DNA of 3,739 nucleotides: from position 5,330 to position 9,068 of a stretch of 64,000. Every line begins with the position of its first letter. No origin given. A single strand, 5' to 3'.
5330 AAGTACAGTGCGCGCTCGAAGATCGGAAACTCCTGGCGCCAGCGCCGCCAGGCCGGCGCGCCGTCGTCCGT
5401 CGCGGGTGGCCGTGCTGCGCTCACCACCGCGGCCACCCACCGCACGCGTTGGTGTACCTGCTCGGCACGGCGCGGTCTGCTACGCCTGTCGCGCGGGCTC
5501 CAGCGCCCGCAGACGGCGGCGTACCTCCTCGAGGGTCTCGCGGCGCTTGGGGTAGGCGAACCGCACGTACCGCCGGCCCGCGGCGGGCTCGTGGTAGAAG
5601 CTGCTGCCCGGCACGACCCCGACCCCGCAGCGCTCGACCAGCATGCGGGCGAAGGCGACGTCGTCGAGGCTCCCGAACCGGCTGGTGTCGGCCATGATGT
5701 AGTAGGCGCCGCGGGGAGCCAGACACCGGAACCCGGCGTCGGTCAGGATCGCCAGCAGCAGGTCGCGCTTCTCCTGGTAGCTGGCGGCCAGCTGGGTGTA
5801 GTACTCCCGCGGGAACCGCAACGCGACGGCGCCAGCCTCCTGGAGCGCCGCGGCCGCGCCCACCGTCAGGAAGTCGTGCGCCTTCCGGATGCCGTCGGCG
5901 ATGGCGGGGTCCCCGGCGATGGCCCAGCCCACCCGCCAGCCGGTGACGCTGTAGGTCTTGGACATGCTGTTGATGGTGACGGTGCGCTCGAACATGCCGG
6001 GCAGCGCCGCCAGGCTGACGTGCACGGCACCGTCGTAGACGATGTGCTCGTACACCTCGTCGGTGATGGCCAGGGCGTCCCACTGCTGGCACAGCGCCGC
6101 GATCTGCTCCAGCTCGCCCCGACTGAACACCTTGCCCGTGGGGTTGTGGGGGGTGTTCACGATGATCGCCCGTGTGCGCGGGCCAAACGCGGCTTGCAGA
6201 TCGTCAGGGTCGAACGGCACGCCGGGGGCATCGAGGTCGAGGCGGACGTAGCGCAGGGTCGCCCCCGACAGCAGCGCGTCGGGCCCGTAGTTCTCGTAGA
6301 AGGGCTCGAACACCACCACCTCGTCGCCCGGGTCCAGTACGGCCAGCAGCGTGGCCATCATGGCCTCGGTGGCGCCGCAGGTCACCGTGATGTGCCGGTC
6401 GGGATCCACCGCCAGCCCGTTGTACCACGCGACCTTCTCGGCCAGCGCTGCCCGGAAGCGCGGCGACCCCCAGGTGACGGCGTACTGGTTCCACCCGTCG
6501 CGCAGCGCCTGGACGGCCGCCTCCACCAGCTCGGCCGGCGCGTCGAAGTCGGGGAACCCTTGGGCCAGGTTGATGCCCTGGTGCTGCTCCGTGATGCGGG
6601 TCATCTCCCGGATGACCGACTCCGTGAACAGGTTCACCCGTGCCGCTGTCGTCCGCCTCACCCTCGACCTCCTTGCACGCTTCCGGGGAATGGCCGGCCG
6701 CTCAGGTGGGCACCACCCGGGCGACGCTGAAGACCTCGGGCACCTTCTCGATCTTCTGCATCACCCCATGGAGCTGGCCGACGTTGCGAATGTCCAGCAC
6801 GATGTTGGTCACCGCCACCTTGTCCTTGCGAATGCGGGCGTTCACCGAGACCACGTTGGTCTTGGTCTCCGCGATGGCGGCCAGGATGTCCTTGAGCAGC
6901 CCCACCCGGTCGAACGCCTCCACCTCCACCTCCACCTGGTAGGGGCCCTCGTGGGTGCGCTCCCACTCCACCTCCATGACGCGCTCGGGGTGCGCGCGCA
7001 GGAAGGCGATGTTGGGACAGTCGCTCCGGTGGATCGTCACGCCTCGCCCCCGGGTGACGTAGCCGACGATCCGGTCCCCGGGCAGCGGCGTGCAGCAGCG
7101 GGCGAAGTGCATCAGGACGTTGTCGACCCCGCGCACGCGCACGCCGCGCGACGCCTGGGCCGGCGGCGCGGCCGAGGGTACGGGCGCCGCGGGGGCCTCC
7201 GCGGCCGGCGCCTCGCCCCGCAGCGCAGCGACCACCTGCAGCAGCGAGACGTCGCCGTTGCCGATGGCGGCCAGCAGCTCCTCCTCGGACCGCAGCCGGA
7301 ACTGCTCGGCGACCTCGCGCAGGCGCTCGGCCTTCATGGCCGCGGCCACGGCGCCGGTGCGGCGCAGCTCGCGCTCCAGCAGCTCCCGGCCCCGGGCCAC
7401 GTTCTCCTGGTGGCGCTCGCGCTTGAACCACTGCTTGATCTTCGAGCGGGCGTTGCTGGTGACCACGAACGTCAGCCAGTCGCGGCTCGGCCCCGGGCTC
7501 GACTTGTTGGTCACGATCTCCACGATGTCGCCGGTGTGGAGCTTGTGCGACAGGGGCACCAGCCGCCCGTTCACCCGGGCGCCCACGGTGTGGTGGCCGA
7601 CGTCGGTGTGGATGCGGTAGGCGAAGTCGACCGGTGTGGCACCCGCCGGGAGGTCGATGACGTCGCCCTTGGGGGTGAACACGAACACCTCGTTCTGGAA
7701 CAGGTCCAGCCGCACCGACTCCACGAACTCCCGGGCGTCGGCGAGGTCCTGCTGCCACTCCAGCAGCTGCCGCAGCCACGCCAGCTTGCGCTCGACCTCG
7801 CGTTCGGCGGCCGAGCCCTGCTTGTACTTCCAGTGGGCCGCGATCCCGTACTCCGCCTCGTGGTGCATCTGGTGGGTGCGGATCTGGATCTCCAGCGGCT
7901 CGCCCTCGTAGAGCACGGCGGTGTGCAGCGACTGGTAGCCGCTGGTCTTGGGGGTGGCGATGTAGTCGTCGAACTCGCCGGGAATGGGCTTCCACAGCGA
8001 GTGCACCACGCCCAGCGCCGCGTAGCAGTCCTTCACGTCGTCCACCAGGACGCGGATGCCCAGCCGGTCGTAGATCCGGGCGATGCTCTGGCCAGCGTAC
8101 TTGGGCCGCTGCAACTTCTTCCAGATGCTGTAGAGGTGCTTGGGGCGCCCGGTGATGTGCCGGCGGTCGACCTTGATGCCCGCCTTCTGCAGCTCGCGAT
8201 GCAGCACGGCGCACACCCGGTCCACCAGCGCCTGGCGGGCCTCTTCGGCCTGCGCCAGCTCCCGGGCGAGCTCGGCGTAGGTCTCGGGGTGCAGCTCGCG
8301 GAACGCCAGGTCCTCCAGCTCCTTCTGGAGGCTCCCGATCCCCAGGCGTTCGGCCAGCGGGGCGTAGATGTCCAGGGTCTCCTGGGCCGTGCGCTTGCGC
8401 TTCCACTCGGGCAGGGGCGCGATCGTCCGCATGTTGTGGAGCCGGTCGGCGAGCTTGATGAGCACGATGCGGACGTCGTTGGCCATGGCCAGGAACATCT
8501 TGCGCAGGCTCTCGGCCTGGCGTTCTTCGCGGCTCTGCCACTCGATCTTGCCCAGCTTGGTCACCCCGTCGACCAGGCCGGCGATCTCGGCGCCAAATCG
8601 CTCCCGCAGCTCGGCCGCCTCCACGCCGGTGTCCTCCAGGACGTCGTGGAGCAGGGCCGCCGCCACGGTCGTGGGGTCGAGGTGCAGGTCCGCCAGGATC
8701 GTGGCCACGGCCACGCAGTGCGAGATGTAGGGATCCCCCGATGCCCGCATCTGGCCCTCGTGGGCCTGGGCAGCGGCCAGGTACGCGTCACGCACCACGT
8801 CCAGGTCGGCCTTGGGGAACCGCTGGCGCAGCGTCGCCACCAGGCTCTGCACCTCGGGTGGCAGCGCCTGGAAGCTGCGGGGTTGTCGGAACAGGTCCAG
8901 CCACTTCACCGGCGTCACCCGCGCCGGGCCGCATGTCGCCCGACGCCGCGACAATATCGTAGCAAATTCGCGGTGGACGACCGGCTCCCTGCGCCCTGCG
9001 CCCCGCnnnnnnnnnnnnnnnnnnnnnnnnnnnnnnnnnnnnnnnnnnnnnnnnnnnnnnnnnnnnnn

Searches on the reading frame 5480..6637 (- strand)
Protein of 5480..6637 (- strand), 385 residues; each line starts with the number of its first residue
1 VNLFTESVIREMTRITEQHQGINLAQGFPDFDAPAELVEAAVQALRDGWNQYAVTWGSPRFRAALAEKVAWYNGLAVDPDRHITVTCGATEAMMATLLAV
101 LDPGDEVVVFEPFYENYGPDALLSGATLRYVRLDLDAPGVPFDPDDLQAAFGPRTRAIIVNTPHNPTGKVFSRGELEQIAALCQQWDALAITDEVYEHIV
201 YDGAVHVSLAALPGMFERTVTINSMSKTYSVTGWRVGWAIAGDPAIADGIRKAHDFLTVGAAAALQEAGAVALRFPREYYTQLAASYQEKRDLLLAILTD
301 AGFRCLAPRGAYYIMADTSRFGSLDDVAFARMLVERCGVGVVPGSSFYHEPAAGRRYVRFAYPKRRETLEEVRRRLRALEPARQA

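Call 62: search_protein_families(library=pfam, proteins=[window:5480-6637:-], max_evalue=0.00001)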
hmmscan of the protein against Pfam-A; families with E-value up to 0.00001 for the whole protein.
window:5480-6637:- (385 aa): 1 family
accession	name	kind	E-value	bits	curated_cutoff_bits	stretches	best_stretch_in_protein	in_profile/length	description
PF00155.27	Aminotran_1_2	-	6.6e-62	210.2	19.7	1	21-374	3-359/361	Aminotransferase class I and II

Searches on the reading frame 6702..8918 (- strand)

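Call 62: search_protein_families(library=pfam, proteins=[window:6702-8918:-], max_evalue=0.00001)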
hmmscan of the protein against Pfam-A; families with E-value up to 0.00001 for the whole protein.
window:6702-8918:- (738 aa): 7 families
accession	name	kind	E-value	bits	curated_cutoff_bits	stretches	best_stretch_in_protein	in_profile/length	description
PF13328.12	HD_4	-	1.7e-52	177.7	27.2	1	46-194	2-155/156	HD domain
PF04607.23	RelA_SpoT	-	5.9e-40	136.5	27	1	257-368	1-111/113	Region found in RelA / SpoT proteins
PF02824.27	TGS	-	1.7e-26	92.5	22.2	1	411-470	1-60/60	TGS domain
PF13291.12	ACT_4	-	2e-21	76.9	27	1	658-734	3-80/80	ACT domain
PF19296.4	RelA_AH_RIS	-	1.5e-15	58.2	23.8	1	484-569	3-85/185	RelA/SpoT, AH and RIS domains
PF01966.28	HD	-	4.6e-09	37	22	1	64-163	1-116/116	HD domain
PF01842.31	ACT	-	5.2e-08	33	27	1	663-727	2-65/66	ACT domain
